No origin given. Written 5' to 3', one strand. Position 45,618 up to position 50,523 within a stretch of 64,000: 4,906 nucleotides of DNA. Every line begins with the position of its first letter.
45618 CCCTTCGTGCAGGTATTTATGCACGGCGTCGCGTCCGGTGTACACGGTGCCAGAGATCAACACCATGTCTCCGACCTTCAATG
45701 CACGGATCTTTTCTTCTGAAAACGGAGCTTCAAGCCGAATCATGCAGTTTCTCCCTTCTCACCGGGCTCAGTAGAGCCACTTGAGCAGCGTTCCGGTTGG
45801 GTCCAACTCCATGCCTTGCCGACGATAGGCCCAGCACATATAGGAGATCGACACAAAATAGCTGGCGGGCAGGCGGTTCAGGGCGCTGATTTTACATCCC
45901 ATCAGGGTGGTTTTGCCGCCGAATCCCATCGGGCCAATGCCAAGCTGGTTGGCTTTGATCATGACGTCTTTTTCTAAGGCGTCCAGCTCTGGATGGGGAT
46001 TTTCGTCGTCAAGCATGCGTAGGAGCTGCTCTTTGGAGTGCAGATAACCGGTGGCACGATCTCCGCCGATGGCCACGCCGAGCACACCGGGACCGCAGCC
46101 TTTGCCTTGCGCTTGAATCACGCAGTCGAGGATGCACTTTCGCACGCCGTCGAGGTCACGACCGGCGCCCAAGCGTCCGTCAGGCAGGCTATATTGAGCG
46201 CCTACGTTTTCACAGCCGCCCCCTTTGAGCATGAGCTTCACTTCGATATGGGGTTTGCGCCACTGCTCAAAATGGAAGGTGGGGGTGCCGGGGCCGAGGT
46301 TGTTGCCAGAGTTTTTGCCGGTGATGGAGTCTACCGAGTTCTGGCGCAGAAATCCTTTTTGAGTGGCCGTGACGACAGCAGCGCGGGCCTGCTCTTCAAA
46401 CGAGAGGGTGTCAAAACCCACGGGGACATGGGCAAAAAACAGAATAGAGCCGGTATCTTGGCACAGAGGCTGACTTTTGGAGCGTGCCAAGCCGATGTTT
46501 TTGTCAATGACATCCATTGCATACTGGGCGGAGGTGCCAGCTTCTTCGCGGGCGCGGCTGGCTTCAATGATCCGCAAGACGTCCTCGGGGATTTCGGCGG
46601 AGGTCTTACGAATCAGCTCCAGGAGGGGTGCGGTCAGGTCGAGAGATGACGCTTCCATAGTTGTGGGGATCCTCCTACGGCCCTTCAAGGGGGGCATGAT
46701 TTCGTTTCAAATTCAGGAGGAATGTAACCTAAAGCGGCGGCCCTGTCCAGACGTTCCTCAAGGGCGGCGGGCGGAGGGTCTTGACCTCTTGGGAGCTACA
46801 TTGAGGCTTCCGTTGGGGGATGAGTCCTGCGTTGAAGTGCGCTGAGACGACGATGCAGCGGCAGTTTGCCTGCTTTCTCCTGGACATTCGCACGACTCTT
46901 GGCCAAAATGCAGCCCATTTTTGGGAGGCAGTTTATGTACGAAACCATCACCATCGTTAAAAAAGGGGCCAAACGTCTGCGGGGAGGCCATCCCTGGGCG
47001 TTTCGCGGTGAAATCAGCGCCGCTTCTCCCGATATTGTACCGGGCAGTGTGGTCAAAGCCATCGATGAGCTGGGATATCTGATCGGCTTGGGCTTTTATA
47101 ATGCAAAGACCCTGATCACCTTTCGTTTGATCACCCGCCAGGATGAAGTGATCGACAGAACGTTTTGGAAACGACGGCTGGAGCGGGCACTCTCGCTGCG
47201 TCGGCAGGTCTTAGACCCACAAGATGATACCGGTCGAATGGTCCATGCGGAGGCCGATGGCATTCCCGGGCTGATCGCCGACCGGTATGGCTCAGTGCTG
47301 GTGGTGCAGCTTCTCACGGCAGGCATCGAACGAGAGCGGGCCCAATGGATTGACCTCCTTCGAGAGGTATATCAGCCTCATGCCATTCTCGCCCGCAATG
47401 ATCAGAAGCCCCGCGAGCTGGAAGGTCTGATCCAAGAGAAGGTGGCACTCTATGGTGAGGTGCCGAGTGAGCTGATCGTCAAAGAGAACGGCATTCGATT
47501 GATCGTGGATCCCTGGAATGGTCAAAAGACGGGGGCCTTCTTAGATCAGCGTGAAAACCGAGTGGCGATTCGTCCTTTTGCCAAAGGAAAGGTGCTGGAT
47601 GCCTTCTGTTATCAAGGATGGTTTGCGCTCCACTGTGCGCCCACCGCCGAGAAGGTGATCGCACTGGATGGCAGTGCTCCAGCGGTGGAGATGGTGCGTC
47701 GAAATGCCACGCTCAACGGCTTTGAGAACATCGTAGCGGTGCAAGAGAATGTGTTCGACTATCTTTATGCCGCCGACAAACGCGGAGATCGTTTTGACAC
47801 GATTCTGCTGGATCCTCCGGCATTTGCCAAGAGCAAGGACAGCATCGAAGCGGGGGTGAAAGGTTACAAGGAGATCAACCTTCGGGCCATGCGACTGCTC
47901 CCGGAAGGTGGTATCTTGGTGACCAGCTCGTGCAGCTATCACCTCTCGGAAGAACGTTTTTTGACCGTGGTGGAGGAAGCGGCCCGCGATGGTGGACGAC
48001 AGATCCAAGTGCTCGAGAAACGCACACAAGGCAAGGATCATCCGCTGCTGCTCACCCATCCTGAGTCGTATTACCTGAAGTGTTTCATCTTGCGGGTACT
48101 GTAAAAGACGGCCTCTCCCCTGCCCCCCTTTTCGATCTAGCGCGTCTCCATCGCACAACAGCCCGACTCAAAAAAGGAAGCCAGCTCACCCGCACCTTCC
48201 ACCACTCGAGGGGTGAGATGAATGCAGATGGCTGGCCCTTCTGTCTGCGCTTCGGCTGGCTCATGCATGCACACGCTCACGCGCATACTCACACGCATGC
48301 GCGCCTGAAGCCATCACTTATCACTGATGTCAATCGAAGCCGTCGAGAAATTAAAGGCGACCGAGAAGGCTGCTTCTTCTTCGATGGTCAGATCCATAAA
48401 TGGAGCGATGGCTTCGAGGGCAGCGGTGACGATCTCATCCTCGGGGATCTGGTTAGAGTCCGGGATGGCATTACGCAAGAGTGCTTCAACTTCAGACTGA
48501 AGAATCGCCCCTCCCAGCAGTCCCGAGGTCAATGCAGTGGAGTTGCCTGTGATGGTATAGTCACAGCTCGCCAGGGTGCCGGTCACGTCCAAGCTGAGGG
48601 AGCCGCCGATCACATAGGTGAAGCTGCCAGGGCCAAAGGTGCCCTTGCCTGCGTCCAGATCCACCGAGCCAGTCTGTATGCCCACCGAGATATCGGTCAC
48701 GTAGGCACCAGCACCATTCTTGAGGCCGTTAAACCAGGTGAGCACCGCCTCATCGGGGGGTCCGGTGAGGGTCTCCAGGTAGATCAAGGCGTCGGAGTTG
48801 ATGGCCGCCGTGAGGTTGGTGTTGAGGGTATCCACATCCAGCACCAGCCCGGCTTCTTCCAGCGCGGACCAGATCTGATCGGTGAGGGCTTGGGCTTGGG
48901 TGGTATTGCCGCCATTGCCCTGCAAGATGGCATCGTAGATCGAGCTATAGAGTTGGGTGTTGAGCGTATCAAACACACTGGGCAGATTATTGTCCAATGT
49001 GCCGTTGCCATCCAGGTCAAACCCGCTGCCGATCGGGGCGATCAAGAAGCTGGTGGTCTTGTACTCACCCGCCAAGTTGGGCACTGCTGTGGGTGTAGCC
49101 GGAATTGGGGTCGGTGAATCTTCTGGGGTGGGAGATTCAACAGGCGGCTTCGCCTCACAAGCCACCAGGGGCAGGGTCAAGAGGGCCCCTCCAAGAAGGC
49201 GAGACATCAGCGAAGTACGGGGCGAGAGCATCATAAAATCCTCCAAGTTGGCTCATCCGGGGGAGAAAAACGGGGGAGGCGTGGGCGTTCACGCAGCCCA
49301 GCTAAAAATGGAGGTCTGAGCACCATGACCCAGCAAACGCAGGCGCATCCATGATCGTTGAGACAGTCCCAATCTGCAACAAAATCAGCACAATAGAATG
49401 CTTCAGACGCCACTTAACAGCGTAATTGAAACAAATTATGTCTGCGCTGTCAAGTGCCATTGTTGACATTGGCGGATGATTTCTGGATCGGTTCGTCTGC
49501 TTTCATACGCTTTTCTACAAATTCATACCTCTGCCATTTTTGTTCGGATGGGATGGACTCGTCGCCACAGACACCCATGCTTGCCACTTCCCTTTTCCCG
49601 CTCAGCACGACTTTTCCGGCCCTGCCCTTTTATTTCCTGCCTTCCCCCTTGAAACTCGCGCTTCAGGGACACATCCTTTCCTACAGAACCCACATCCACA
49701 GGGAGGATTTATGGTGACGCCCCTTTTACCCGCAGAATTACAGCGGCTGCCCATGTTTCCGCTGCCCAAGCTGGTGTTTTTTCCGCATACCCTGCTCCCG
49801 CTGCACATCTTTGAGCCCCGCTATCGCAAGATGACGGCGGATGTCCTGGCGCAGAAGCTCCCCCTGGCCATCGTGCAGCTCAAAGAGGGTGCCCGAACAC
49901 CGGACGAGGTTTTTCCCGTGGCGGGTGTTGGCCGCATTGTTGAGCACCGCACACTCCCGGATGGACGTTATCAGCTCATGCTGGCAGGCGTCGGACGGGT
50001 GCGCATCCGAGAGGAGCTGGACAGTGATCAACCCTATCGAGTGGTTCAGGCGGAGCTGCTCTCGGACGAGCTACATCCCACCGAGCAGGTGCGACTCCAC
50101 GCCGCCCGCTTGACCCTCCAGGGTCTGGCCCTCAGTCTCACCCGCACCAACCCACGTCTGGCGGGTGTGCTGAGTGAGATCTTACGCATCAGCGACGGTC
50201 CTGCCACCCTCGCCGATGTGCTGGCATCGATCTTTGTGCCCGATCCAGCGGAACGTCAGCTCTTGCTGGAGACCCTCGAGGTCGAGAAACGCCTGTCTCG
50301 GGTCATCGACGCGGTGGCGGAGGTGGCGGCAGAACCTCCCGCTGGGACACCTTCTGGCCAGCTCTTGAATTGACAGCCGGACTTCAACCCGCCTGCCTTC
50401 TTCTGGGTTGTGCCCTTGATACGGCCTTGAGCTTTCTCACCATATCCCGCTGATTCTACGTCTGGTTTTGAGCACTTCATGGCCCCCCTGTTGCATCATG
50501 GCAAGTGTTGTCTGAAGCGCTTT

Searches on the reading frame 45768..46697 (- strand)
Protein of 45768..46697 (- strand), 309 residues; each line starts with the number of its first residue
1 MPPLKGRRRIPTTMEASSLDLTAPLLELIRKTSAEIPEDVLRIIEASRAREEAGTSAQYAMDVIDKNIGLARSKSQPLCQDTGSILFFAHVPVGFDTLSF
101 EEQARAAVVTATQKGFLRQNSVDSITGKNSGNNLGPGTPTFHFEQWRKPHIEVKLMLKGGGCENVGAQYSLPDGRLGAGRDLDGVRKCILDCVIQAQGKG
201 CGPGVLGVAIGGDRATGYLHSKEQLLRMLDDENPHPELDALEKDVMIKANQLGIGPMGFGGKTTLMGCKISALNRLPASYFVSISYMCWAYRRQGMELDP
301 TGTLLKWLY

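Call 53: search_protein_families(library=pfam, proteins=[window:45768-46697:-], max_evalue=0.00001)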
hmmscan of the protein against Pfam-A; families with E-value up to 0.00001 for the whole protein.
window:45768-46697:- (309 aa): 1 family
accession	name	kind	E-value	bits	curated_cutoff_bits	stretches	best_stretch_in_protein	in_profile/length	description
PF05681.19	Fumerase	-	1.1e-68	232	25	1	27-295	6-268/270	Fumarate hydratase (Fumerase)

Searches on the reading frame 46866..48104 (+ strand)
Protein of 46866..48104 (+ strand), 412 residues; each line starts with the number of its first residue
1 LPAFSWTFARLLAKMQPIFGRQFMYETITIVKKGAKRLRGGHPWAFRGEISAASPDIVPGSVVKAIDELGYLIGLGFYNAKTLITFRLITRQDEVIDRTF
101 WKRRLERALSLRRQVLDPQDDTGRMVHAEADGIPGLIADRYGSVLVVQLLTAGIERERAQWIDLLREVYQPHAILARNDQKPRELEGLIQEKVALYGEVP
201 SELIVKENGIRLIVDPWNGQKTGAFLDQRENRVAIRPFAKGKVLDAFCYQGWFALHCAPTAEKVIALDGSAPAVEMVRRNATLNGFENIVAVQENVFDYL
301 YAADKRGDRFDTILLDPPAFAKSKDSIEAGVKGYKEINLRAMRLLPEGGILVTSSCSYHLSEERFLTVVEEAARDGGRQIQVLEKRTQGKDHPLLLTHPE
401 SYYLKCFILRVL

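Call 53: search_protein_families(library=pfam, proteins=[window:46866-48104:+], max_evalue=0.00001)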
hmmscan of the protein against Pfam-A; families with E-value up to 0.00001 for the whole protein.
window:46866-48104:+ (412 aa): 6 families
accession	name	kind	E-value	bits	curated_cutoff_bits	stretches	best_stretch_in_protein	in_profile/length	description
PF10672.15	Methyltrans_SAM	-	6.4e-16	58.9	27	1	194-364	77-247/286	S-adenosylmethionine-dependent methyltransferase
PF17785.7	PUA_3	-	1.2e-15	57.4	22.6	1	28-91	1-64/64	PUA-like domain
PF13847.12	Methyltransf_31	-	1.5e-09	38.1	27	1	241-365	5-127/145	Methyltransferase domain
PF02475.24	TRM5-TYW2_MTfase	-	3.9e-07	30.6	28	1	204-302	2-100/164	TRM5/TYW2 methyltransferase domain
PF05175.20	MTS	-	4e-07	30.3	23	1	239-352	31-137/170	Methyltransferase small domain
PF03602.21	Cons_hypoth95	-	3.9e-06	27.1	24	1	239-325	41-128/182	Conserved hypothetical protein 95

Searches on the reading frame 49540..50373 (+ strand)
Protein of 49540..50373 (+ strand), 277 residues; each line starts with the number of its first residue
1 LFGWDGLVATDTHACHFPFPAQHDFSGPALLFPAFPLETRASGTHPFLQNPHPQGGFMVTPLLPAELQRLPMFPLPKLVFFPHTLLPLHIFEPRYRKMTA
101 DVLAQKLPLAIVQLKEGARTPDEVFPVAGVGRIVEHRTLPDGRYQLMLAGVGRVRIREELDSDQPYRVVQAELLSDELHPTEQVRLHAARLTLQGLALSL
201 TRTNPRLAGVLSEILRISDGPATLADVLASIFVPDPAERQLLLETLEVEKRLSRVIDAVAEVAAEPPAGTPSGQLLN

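Call 53: search_protein_families(library=pfam, proteins=[window:49540-50373:+], max_evalue=0.00001)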
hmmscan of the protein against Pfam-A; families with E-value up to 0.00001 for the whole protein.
window:49540-50373:+ (277 aa): 1 family
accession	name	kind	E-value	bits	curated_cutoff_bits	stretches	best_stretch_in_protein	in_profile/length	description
PF02190.22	LON_substr_bdg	-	4.6e-36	125.1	28.7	1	70-259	2-198/200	ATP-dependent protease La (LON) substrate-binding domain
